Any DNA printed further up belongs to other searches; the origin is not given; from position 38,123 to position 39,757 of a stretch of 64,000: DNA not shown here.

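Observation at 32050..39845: Stand-alone tssK–tssL–tssM–tssA module with no other T6SS genes in the window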

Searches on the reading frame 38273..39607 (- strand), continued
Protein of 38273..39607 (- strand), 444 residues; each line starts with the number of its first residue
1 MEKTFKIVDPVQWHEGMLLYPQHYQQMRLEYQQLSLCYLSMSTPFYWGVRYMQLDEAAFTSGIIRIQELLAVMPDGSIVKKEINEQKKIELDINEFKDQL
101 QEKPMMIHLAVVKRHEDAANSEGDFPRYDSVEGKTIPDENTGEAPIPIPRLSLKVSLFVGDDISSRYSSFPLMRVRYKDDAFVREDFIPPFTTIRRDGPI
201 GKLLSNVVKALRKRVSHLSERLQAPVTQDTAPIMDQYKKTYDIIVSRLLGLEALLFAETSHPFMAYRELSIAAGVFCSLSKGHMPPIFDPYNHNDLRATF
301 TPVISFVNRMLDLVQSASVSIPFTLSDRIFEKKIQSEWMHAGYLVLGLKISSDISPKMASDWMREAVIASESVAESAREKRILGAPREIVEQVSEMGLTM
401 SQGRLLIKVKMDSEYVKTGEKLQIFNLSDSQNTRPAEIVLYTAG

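Call 19: find_encoding_contigs(protein=P0039, flank=10000, max_places=2)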
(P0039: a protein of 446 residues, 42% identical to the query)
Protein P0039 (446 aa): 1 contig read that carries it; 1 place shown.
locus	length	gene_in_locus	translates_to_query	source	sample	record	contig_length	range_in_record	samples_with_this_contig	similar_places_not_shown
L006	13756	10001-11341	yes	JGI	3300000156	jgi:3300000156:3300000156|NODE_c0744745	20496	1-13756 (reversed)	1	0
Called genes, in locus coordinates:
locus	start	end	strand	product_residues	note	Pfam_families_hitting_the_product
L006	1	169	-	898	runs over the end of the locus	PF01713:Smr (weak), PF08238:Sel1 (weak), PF23310:TPR_27 (faint), PF08238:Sel1, PF07889:DUF1664 (faint)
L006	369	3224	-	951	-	PF27087:LRR_TMOD-LMOD (faint), PF12799:LRR_4 (faint), PF00560:LRR_1 (faint), PF13516:LRR_6 (faint), PF14580:LRR_9 (weak), PF13855:LRR_8 (weak)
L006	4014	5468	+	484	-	PF00875:DNA_photolyase, PF03441:FAD_binding_7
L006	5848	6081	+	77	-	-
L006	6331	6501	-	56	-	-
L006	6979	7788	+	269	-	PF00149:Metallophos, PF13277:YmdB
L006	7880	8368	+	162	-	PF10947:DUF2628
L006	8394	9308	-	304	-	PF01745:IPT (faint), PF13671:AAA_33 (faint), PF01715:IPPT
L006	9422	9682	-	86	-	PF01649:Ribosomal_S20p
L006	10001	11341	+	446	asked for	PF05936:T6SS_VasE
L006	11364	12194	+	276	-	PF09850:DotU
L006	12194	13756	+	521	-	?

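Call 21: find_homologous_proteins(query=L005:18083-19555:+, max_evalue=1e-20)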
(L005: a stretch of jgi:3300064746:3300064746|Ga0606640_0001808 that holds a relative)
Query L005:18083-19555:+ (490 aa): 8000 proteins with E <= 1e-20 among 8000 candidates; the best 120 are listed.
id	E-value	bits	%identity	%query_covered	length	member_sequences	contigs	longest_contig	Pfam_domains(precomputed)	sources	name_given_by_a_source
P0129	0.0e+0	1115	100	100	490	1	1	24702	PF18945.6,PF05943.18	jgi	jgi:type VI secretion system protein ImpC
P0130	0.0e+0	1065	94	100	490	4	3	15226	PF18945.6,PF05943.18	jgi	jgi:type VI secretion system protein ImpC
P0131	0.0e+0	1048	93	100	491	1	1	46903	PF18945.6,PF05943.18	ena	-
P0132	0.0e+0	1020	91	99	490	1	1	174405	PF18945.6,PF05943.18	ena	-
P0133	0.0e+0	1017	89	100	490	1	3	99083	PF18945.6,PF05943.18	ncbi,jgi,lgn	ncbi:MAG TPA: type VI secretion system contractile sheath large subunit [Terriglobia bacterium]|jgi:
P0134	0.0e+0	1012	89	100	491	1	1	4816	PF18945.6,PF05943.18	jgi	jgi:type VI secretion system protein ImpC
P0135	1.0e-291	986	87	97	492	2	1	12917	PF18945.6,PF05943.18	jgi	jgi:type VI secretion system protein ImpC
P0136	8.6e-291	983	84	100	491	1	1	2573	PF18945.6,PF05943.18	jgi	jgi:type VI secretion system protein ImpC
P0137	9.1e-291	983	86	98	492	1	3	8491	PF18945.6,PF05943.18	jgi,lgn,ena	-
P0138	1.7e-290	982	86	99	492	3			PF18945.6,PF05943.18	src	-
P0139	2.4e-290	981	85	98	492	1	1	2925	PF18945.6,PF05943.18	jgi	-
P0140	3.4e-290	981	87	97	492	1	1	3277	PF18945.6,PF05943.18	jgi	-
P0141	1.2e-289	979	86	98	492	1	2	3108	PF18945.6,PF05943.18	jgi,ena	-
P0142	1.7e-287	972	85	97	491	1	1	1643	PF18945.6,PF05943.18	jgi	-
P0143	1.3e-284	962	85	100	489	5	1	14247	PF18945.6,PF05943.18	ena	-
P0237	1.1e-252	857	78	97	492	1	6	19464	PF18945.6,PF05943.18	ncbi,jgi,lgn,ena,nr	ncbi:MAG: type VI secretion system contractile sheath large subunit [Alphaproteobacteria bacterium]|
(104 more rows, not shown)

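Call 23: find_related_loci(query=window:38273-39607:-, collection=genome_contigs, flank=10000)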
Query window:38273-39607:- (444 aa) in genome_contigs; peptide patterns used: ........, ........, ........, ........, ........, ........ (x = any residue, [..] = any of these).
19 stretches matched a pattern; 4 encode a relative of the query (tblastn E <= 1e-3); 4 distinct loci.
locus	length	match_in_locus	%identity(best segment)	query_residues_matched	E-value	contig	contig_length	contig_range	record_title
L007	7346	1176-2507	88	1-444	0e+0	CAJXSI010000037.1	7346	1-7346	MAG TPA_asm: uncultured Alphaproteobacteria bacterium isolate SRR3933164_bin.5_MetaBAT_v2.12.1_MAG genome assembly, cont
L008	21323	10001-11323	52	4-444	3e-165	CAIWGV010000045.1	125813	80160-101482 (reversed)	MAG: uncultured Alphaproteobacteria bacterium isolate Ki1-1-6m_bin-1266 genome assembly, contig: bin-1266:45/47, whole g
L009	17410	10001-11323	51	4-444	1e-163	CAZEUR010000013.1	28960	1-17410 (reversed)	MAG TPA_asm: uncultured Holosporaceae bacterium isolate SRP292972_co1_107 genome assembly, contig: NODE_791_length_28960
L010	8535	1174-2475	37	11-443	4e-103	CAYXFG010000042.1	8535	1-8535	MAG TPA_asm: uncultured Holosporaceae bacterium isolate SRP298887_co1_353 genome assembly, contig: NODE_9619_length_8535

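Call 26: find_encoding_contigs(protein=P0237, flank=10000, max_places=3)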
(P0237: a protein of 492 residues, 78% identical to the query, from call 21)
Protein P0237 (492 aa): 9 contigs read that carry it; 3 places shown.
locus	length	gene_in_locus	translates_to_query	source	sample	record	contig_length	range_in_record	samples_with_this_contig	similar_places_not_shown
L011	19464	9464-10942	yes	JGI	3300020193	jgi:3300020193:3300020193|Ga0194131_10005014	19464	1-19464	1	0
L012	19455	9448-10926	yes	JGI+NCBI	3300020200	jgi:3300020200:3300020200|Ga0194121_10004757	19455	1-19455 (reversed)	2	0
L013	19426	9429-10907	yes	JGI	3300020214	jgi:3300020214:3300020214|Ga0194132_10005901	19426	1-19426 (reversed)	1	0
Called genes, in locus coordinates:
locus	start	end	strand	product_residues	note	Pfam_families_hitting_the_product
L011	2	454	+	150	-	?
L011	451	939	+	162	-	-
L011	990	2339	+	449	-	PF05936:T6SS_VasE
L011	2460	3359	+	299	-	PF09850:DotU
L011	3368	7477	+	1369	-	PF14331:IcmF-related_N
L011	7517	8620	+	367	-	PF06812:ImpA_N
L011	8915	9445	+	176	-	PF05591:T6SS_VipA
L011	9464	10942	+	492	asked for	PF05943:VipB, PF18945:VipB_2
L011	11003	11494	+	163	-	PF05638:T6SS_HCP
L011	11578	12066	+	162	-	PF04965:GPW_gp25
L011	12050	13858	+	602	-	PF05947:T6SS_TssF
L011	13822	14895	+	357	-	PF06996:T6SS_TssG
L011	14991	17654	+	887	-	PF02861:Clp_N, PF13191:AAA_16 (weak), PF23569:NBD_SMAX1 (weak), PF00004:AAA, PF17871:AAA_lid_9, PF07724:AAA_2, PF07728:AAA_5, PF10431:ClpB_D2-small, +5 more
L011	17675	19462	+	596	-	?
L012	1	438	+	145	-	?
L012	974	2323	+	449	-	PF05936:T6SS_VasE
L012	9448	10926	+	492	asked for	PF05943:VipB, PF18945:VipB_2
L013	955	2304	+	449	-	PF05936:T6SS_VasE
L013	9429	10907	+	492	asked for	PF05943:VipB, PF18945:VipB_2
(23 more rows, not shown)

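Call 37: search_protein_representatives(protein=P0237)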
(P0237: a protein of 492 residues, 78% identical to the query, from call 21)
Query: 492 residues. Proteins with E-value up to 0.001 (for the whole library): 7517; up to 1e-10: 5662; up to 1e-30: 2523. The best 150 are listed.
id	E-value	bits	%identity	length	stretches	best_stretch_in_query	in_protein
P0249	5.6e-239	810.2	73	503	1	5-492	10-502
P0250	1.2e-229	779.4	69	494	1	1-492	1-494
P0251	8.8e-219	743.6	73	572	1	8-446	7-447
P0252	9.6e-215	730.3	67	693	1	13-492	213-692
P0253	1.6e-192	657.0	68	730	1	59-492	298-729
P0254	1.6e-190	650.4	65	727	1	60-488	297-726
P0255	1.3e-186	637.5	70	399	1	98-492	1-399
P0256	4.2e-184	629.3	60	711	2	267-488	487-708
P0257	1.2e-179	614.6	66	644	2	272-492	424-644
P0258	4.6e-179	612.6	61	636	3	256-488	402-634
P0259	4.7e-177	606.0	64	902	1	60-488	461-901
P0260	1.2e-175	601.4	62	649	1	49-488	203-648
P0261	1.3e-175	601.3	58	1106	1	32-488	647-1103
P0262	3.9e-174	596.4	60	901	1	31-488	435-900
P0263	4.0e-174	596.3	61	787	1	41-488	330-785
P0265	1.1e-171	588.4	60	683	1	68-489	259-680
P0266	1.1e-170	585.1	56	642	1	18-489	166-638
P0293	1.7e-144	498.7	53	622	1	69-487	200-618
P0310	1.0e-137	476.3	52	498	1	35-488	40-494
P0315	1.8e-136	472.2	51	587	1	41-487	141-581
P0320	3.2e-134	464.8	46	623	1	27-488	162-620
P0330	7.3e-132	457.0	49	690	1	59-488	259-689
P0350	4.4e-125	434.7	46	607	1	51-489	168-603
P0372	1.3e-119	416.7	47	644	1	69-487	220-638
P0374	1.5e-119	416.4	48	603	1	60-488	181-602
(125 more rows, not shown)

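Call 39: list_cluster_members(proteins=[P0293, P0372, P0265, P0315, P0330, P0374, P0266, P0310, P0350, P0320])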
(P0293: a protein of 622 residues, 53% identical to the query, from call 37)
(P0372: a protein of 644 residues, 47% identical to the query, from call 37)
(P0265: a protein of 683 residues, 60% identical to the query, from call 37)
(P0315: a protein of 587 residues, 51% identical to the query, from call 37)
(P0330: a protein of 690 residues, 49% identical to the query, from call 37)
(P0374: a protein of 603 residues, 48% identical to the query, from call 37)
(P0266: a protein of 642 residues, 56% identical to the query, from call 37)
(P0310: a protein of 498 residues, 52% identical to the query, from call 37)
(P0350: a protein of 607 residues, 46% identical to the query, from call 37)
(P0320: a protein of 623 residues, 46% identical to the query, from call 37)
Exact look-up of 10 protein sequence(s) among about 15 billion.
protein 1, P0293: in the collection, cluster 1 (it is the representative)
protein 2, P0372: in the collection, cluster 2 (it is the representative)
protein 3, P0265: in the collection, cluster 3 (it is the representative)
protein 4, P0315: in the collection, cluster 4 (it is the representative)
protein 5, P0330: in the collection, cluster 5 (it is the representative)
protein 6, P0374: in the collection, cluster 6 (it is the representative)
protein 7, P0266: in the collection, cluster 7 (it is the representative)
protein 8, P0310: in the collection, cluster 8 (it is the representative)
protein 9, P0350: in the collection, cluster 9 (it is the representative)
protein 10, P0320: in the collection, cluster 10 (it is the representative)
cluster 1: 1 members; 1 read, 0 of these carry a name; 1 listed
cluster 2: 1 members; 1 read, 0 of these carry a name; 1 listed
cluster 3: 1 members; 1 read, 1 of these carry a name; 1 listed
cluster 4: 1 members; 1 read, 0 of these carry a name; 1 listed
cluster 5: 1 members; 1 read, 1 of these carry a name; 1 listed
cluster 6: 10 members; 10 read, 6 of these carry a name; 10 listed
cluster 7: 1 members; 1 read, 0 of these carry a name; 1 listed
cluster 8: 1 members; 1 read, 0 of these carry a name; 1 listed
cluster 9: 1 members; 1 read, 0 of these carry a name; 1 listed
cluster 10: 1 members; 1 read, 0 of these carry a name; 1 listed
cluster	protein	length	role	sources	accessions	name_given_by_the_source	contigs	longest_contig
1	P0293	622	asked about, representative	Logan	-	-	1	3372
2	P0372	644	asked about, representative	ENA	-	-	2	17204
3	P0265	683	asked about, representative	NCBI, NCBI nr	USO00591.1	MAG: type VI secretion system contractile sheath large subunit [Alphaproteobacteria ...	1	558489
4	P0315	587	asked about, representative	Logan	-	-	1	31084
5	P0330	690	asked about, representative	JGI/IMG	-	type VI secretion system protein ImpC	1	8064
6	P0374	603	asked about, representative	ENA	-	-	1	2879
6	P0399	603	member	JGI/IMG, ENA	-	type VI secretion system protein ImpC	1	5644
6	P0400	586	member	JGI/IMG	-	type VI secretion system protein ImpC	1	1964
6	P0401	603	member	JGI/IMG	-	type VI secretion system protein ImpC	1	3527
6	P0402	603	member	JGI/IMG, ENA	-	type VI secretion system protein ImpC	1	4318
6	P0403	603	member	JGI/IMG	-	type VI secretion system protein ImpC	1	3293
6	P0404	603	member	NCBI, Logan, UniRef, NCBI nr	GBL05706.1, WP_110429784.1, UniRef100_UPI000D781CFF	type VI secretion system contractile sheath large subunit [Glaciecola sp. KUL10] | type VI secretion system contractile sheath large subunit n=1 Tax=Glaciecola sp. (strain ...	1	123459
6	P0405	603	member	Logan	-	-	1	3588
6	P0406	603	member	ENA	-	-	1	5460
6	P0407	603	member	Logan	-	-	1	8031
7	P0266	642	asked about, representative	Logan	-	-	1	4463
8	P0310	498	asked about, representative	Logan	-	-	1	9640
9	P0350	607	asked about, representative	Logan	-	-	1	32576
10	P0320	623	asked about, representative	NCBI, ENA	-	-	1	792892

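Call 40: find_encoding_contigs(protein=P0265, flank=10000, max_places=2)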
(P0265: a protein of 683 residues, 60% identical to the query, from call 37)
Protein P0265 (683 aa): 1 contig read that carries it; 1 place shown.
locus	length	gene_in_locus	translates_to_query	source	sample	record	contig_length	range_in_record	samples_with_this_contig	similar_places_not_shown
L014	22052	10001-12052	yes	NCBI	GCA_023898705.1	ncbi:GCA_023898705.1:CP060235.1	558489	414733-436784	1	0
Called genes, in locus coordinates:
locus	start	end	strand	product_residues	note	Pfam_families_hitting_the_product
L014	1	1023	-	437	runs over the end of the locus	PF00883:Peptidase_M17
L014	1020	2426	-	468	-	-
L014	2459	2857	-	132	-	-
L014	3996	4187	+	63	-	-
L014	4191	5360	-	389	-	-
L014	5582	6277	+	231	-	-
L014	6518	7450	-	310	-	PF02541:Ppx-GppA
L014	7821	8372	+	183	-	-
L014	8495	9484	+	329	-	-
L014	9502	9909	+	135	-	PF00383:dCMP_cyt_deam_1, PF14437:MafB19-deam, PF14439:Bd3614-deam (weak)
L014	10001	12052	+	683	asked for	PF05591:T6SS_VipA, PF05943:VipB, PF18945:VipB_2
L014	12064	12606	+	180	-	-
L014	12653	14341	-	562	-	PF01653:DNA_ligase_aden, PF03120:OB_DNA_ligase, PF03119:DNA_ligase_ZBD (weak), PF12826:HHH_2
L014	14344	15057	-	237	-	PF13525:YfiO (faint), PF07719:TPR_2 (faint), PF13174:TPR_6 (faint)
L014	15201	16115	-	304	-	PF06996:T6SS_TssG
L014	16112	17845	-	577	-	PF05947:T6SS_TssF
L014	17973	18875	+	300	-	PF00698:Acyl_transf_1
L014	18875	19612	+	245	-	PF00106:adh_short, PF08659:KR, PF01370:Epimerase (faint), PF13561:adh_short_C2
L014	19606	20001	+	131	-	PF01029:NusB (weak)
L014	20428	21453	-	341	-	PF03033:Glyco_transf_28, PF04101:Glyco_tran_28_C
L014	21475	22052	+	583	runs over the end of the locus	PF01336:tRNA_anti-codon, PF00152:tRNA-synt_2, PF02938:GAD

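Call 41: find_homologous_proteins(query=P0265, max_evalue=1e-30)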
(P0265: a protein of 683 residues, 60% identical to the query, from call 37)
Query P0265 (683 aa): 7833 proteins with E <= 1e-30 among 8000 candidates; the best 120 are listed.
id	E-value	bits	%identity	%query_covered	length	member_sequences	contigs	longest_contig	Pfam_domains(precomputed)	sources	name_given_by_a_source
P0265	0.0e+0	1532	100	100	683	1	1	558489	PF05591.18,PF18945.6,PF05943.18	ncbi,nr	ncbi:MAG: type VI secretion system contractile sheath large subunit [Alphaproteobacteria bacterium]|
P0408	0.0e+0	1016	66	99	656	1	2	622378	PF05591.18,PF18945.6,PF05943.18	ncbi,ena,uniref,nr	ncbi:type VI secretion system contractile sheath large subunit [Candidatus Cytomitobacter primus]|un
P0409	0.0e+0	1012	65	99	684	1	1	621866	PF05591.18,PF18945.6,PF05943.18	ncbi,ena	-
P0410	2.7e-294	996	65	99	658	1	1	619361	PF05591.18,PF18945.6,PF05943.18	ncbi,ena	-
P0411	1.1e-292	991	65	99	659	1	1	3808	PF05591.18,PF18945.6,PF05943.18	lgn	-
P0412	9.8e-268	908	60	99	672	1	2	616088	PF05591.18,PF18945.6,PF05943.18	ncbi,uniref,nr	ncbi:type VI secretion system contractile sheath large subunit [Candidatus Nesciobacter abundans]|un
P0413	1.8e-231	788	56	99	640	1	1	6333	PF05591.18,PF18945.6,PF05943.18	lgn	-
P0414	8.6e-230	783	54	100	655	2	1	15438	PF05591.18,PF18945.6,PF05943.18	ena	-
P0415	9.9e-230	783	54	100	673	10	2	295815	PF05591.18,PF18945.6,PF05943.18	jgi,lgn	jgi:type VI secretion system protein ImpC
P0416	4.1e-228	777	52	100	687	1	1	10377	PF05591.18,PF18945.6,PF05943.18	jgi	jgi:type VI secretion system protein ImpC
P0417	1.5e-226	772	53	100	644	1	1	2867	PF05591.18,PF18945.6,PF05943.18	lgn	-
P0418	7.7e-226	770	53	100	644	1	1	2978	PF05591.18,PF18945.6,PF05943.18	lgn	-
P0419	9.5e-224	763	52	100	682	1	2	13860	PF05591.18,PF18945.6,PF05943.18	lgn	-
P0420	2.4e-223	762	52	99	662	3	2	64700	PF05591.18,PF18945.6,PF05943.18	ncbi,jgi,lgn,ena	jgi:type VI secretion system protein ImpC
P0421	2.6e-223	761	53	100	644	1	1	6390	PF05591.18,PF18945.6,PF05943.18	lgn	-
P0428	5.5e-219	747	52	99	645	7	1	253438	PF05591.18,PF18945.6,PF05943.18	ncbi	-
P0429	9.1e-219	746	52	100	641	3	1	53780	PF05591.18,PF18945.6,PF05943.18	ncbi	-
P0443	1.4e-214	733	51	99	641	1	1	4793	PF05591.18,PF18945.6,PF05943.18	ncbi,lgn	ncbi:MAG: type VI secretion system contractile sheath large subunit [Pseudomonadota bacterium]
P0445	1.6e-213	729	51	100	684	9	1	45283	PF05591.18,PF18945.6,PF05943.18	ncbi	ncbi:MAG: type VI secretion system contractile sheath large subunit [Holosporaceae bacterium]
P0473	4.1e-210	718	61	62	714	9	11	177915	PF05591.18,PF18945.6,PF05943.18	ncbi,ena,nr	ncbi:MAG: type VI secretion system contractile sheath large subunit [Alphaproteobacteria bacterium]|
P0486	2.0e-209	716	51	99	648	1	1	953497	PF05591.18,PF18945.6,PF05943.18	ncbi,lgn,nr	ncbi:MAG: type VI secretion system contractile sheath large subunit [Alphaproteobacteria bacterium]|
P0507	1.3e-206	706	50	99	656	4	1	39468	PF05591.18,PF18945.6,PF05943.18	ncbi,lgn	-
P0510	2.0e-206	706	49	99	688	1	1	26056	PF05591.18,PF18945.6,PF05943.18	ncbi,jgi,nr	ncbi:MAG: type VI secretion system contractile sheath large subunit [Holosporaceae bacterium]|jgi:ty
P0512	3.6e-206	705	48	99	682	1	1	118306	PF05591.18,PF18945.6,PF05943.18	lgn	-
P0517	7.6e-206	704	48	100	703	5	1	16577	PF05591.18,PF18945.6,PF05943.18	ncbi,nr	ncbi:MAG: type VI secretion system contractile sheath large subunit [Alphaproteobacteria bacterium]|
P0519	1.3e-205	703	49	100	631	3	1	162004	PF05591.18,PF18945.6,PF05943.18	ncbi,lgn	ncbi:MAG: type VI secretion system contractile sheath large subunit [Holosporales bacterium]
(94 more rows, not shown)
